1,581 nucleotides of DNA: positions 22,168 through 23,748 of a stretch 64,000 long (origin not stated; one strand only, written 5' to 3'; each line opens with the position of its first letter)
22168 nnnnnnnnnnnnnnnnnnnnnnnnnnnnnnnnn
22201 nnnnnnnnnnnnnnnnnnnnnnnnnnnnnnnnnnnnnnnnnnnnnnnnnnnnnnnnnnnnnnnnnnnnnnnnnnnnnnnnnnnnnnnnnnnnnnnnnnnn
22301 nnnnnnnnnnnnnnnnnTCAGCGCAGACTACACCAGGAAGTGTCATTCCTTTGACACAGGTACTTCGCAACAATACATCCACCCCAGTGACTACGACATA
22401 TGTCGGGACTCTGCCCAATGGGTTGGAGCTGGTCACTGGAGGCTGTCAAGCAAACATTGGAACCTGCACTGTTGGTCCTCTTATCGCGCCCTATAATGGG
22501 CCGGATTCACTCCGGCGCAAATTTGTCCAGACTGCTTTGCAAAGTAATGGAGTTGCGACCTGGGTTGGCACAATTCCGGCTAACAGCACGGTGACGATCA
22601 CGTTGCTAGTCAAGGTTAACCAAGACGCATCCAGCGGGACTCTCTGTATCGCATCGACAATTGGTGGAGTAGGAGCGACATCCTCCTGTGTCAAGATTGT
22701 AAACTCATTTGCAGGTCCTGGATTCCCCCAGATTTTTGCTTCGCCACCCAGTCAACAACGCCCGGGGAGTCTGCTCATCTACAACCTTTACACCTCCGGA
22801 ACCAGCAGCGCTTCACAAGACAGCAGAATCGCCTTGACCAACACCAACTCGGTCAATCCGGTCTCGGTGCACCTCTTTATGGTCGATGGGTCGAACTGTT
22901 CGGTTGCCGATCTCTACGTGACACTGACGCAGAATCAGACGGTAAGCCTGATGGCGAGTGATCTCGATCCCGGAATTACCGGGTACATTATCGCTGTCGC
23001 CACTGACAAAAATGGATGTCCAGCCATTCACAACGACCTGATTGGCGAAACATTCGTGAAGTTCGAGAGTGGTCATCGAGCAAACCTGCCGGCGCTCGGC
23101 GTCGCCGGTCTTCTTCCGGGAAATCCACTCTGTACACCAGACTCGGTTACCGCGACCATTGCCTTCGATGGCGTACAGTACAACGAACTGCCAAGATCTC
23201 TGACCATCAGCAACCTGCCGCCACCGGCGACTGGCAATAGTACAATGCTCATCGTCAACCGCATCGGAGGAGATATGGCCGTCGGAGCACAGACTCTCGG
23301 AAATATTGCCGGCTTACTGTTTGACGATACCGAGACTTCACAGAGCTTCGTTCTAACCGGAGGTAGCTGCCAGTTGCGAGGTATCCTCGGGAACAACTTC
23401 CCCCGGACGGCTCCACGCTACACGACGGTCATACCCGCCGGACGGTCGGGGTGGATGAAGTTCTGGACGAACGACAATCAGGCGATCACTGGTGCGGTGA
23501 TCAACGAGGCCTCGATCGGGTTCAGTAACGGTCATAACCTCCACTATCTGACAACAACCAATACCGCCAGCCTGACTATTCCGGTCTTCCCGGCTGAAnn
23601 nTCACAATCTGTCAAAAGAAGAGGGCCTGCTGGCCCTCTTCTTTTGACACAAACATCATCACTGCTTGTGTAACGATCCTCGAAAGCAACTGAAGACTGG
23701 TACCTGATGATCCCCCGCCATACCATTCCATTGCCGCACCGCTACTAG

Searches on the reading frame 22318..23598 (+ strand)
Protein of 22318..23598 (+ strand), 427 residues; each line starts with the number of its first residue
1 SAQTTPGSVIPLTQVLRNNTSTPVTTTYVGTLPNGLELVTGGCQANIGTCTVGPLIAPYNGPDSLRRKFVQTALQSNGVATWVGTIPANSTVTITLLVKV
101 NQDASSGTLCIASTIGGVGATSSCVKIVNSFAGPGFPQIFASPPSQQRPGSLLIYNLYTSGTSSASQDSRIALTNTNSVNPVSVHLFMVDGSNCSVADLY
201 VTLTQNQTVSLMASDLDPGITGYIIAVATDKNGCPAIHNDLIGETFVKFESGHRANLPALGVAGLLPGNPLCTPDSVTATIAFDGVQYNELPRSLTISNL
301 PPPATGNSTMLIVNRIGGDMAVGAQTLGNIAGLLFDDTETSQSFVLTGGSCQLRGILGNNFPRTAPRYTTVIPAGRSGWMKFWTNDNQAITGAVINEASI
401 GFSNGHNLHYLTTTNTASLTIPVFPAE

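Call 27: find_related_loci(query=A3, collection=genome_contigs, flank=6000)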
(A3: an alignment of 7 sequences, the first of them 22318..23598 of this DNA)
Query A3 (427 aa) in genome_contigs; peptide patterns used: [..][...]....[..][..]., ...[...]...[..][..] (x = any residue, [..] = any of these).
372 stretches matched a pattern; 288 encode a relative of the query (tblastn E <= 1e-3); the best 80 are kept; 80 distinct loci.
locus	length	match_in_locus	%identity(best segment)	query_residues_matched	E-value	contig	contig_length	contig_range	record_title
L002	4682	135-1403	67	6-427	0e+0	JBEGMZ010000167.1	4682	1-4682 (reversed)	MAG: Acidobacteriota bacterium isolate NASQAN2016_083_B_bin.8 scaffold_86704, whole genome shotgun sequence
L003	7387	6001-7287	56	6-427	5e-155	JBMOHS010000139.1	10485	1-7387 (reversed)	MAG: Blastocatellia bacterium isolate Deming_bin.365 contig19402, whole genome shotgun sequence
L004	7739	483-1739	57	8-427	4e-144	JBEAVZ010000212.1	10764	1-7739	MAG: Acidobacteriota bacterium isolate NASQAN2011_262_B_bin.29 scaffold_977392, whole genome shotgun sequence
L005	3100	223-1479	57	6-427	3e-147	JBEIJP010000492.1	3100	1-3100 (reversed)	MAG: Acidobacteriota bacterium isolate Sample-103-S77-bin-18 Sample_103_S77-bin_18-k141_2983893, whole genome shotgun se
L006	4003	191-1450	55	6-427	4e-140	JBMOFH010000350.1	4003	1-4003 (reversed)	MAG: Blastocatellia bacterium isolate Deming_bin.216 contig83832, whole genome shotgun sequence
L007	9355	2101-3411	50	1-427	8e-131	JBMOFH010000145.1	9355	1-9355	MAG: Blastocatellia bacterium isolate Deming_bin.216 contig23104, whole genome shotgun sequence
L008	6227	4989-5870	65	132-427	4e-122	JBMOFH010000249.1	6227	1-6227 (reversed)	MAG: Blastocatellia bacterium isolate Deming_bin.216 contig42566, whole genome shotgun sequence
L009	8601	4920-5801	62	132-425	7e-121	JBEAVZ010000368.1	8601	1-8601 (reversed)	MAG: Acidobacteriota bacterium isolate NASQAN2011_262_B_bin.29 scaffold_465348, whole genome shotgun sequence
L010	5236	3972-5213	47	3-427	3e-114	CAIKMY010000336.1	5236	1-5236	MAG: uncultured Acidobacteria bacterium isolate LaPlata_bin-2782 genome assembly, contig: bin-2782:336/482, whole genome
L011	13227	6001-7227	46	6-425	5e-112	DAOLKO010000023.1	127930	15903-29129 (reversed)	MAG TPA_asm: Blastocatellia bacterium isolate AMR_MDS_0338 NODE_42_length_127930_cov_16.300716, whole genome shotgun seq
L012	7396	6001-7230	47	7-425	7e-111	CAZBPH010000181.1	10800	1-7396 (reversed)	MAG TPA_asm: uncultured Heliobacteriaceae bacterium isolate binchicken_co245_98 genome assembly, contig: NODE_7246_lengt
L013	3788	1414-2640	46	6-425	4e-112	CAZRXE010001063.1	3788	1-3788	MAG TPA_asm: uncultured Heliomicrobium sp. isolate binchicken_co200_54 genome assembly, contig: k141_277616, whole genom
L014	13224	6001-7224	47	9-425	1e-109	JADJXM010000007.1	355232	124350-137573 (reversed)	MAG: Acidobacteria bacterium isolate Kalu_18-Q3-R12-55_MAXAC.123 tig00002713-10-3607480, whole genome shotgun sequence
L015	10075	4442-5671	45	4-425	2e-107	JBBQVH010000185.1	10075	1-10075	MAG: Blastocatellia bacterium isolate Co_metawrap_1988 Cmw_1988_k141_27525009_length_10075_cov_9.9909, whole genome shot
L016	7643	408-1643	44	7-425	5e-106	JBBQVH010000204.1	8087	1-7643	MAG: Blastocatellia bacterium isolate Co_metawrap_1988 Cmw_1988_k141_18752385_length_8087_cov_11.9889, whole genome shot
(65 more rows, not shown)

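Call 34: search_protein_families(library=pfam, proteins=[window:22318-23598:+], max_evalue=10)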
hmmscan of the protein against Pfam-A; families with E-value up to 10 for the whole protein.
window:22318-23598:+ (427 aa): 0 families

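Call 47: predict_structure(alignment_id=A3)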
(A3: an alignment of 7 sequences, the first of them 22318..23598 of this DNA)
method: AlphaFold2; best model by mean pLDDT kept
length: 427 residues; sequences in the alignment: 7
mean_pLDDT: 48.6   pTM: 0.37
mean pLDDT of the five models: 48.6, 45.7, 44.9, 42.9, 42.8
residues with pLDDT >= 90: 0; 70-90: 89; 50-70: 119; < 50: 219
segments of 3 or more residues with pLDDT < 50: 56-76, 130-146, 159-162, 191-196, 217-221, 264-427
pLDDT, mean of each block of 10 residues (from residue 1): 65 84 84 76 82 51 35 51 86 84 68 66 67 30 48 57 55 72 62 51 69 55 62 59 63 57 46 41 28 23 24 22 25 22 21 21 24 21 22 22 23 27 28
secondary structure, 60 per line:
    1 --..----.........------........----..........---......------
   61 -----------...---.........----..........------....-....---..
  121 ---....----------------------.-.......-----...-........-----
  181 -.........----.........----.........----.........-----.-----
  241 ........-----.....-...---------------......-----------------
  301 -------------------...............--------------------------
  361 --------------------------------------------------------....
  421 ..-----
elements in order: E9-17 E24-31 E36-45 E49-54 E78-86 E91-100 E107-110 E112-115 E124-127 E152-158 E168-175 E182-190 E195-203 E208-212 H213-216 E221-229 E241-248 E254-258 E260-262 E278-283 H320-334 E417-422

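Call 48: find_homologous_proteins(query=A3, max_evalue=1e-10)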
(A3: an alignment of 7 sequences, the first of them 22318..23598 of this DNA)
Query A3 (7 sequences) (427 aa, profile of the alignment): 197 proteins with E <= 1e-10 among 8000 candidates; the best 120 are listed.
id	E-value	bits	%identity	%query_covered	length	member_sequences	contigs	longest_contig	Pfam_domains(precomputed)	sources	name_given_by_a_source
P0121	5.3e-212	722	55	99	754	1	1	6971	PF07646.22,PF13418.13,PF13964.13,PF24681.2,PF13415.13,PF24981.2,PF01344.32,PF25210.2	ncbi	ncbi:MAG: Kelch repeat-containing protein, partial [Acidobacteriota bacterium]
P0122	6.0e-210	716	91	100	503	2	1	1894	-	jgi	jgi:hypothetical protein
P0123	1.0e-197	675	67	99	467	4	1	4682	-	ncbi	ncbi:MAG: hypothetical protein RIR52_758, partial [Acidobacteriota bacterium]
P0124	7.3e-197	672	66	97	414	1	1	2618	-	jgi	jgi:hypothetical protein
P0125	2.9e-196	670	62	99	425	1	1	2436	-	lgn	-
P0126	1.5e-193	662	57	99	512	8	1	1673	-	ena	-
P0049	2.6e-189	648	56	93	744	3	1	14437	PF24996.1,PF07646.22,PF13418.13,PF07250.18,PF13964.13,PF24681.2,PF13415.13,PF24981.2,PF01344.32,PF25210.2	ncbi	ncbi:MAG: Kelch repeat-containing protein, partial [Acidobacteriota bacterium]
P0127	5.9e-179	613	65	82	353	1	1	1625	-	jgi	jgi:hypothetical protein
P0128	2.1e-177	608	58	99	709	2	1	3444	PF05345.19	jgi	jgi:hypothetical protein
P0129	2.9e-177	608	59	99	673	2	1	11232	PF14312.13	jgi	jgi:hypothetical protein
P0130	5.2e-175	600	57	98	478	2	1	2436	-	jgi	jgi:hypothetical protein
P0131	2.8e-174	598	57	98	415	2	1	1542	-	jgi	jgi:hypothetical protein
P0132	8.6e-173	593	55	99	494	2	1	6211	-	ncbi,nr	ncbi:MAG: hypothetical protein EBZ36_03985 [Acidobacteria bacterium]|nr:hypothetical protein [Acidob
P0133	3.2e-171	588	55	98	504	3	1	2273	-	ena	-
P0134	2.4e-170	585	54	98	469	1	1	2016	-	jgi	-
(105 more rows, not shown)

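Call 49: find_encoding_contigs(protein=P0122, flank=10000, max_places=6)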
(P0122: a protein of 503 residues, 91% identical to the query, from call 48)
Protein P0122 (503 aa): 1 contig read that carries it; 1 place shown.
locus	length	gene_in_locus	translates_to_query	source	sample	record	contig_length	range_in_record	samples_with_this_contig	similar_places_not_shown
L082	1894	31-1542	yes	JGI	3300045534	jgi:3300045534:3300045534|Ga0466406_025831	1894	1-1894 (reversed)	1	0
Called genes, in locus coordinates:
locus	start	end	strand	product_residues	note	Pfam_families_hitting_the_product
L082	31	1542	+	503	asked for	-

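Call 67: predict_structure(alignment_id=A5)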
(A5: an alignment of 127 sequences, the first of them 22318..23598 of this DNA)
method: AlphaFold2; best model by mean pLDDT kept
length: 427 residues; sequences in the alignment: 127
mean_pLDDT: 89.8   pTM: 0.81
mean pLDDT of the five models: 89.8, 89.7, 89.4, 88.8, 88.4
residues with pLDDT >= 90: 317; 70-90: 68; 50-70: 27; < 50: 15
segments of 3 or more residues with pLDDT < 50: 64-74
pLDDT, mean of each block of 10 residues (from residue 1): 71 95 97 88 92 69 47 63 97 92 83 94 85 56 78 98 95 91 97 97 95 96 97 91 97 97 84 91 92 96 95 98 97 96 97 97 95 96 97 96 93 96 88
secondary structure, 60 per line:
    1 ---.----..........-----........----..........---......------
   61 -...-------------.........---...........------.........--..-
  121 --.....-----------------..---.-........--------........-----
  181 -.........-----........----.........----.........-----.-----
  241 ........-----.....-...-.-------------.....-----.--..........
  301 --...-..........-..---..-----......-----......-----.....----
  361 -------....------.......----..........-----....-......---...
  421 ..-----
elements in order: E9-18 E24-31 E36-45 E49-54 E78-86 E90-100 E107-115 E123-127 E152-159 E168-175 E182-190 E196-203 E208-212 H213-216 E221-229 E241-248 E254-258 E260-262 E278-282 E291-300 E307-316 E330-335 E341-346 E352-356 H368-371 E378-384 E389-398 E404-407 E409-414 E418-422

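Call 80: fold_search(model_id=the predicted structure, library=pdb)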
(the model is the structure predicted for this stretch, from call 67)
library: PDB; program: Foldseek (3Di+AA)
matches with E <= 10: 1058; with E <= 0.001: 11
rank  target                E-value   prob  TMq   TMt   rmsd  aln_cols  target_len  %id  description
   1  9ijj_4J               7.4e-05  0.94  0.19  0.13  24.5       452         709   10  In situ structure of the central apparatus in mouse sperm axoneme. (released 2025-06-04)
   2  5dz9                  2.0e-04  1.00  0.22  0.27  17.7       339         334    8  Streptococcus agalactiae AgI/II polypeptide BspA C-terminal domain (Mut) (released 2016-06-22)
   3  6m3y                  2.4e-04  0.57  0.16  0.09  35.0       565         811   10  Crystal structure of pilus adhesin, SpaC from Lactobacillus rhamnosus GG - open conformation (released 2020-07-29)
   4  9ijj_O                3.3e-04  0.57  0.17  0.08  27.3       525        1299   12  In situ structure of the central apparatus in mouse sperm axoneme. (released 2025-06-04)
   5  3irz                  3.7e-04  0.41  0.15  0.16  27.4       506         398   10  Crystal structure of functional region of UafA from Staphylococcus saprophyticus in P212121 form (released 2010-09-08)
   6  9ijj_4G               3.9e-04  0.69  0.18  0.03  34.7       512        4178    8  In situ structure of the central apparatus in mouse sperm axoneme. (released 2025-06-04)
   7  8jmw_A                4.3e-04  0.96  0.14  0.12  16.2       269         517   12  Fibril form of serine peptidase Vpr (released 2023-12-06)
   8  7sqc_2A               5.9e-04  0.77  0.17  0.11  26.9       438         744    9  Ciliary C1 central pair apparatus isolated from Chlamydomonas reinhardtii (released 2022-04-13)
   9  3irp                  5.9e-04  0.33  0.15  0.15  27.1       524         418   11  Crystal structure of functional region of UafA from Staphylococcus saprophyticus at 1.50 angstrom resolution (released 2010-09-08)
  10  4ofq_A                7.8e-04  0.98  0.21  0.26  19.0       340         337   12  Structure of the C-terminal domain of the Streptococcus pyogenes antigen I/II-family protein AspA (released 2014-03-12)
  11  5dza                  8.2e-04  0.98  0.21  0.27  17.6       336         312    7  Streptococcus agalactiae AgI/II polypeptide BspA C terminal domain (WT) (released 2016-06-22)
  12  6m48_B                1.1e-03  0.23  0.14  0.08  35.9       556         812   10  Crystal structure of pilus adhesin, SpaC from Lactobacillus rhamnosus GG - P21212 form (released 2020-07-29)
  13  7sqc_2B               1.1e-03  0.66  0.17  0.11  25.2       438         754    9  Ciliary C1 central pair apparatus isolated from Chlamydomonas reinhardtii (released 2022-04-13)
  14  9ijj_h                1.1e-03  0.63  0.20  0.08  24.8       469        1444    8  In situ structure of the central apparatus in mouse sperm axoneme. (released 2025-06-04)
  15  4bxs_V                1.5e-03  0.38  0.16  0.07  21.6       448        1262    9  Crystal Structure of the Prothrombinase Complex from the Venom of Pseudonaja Textilis (released 2013-07-31)
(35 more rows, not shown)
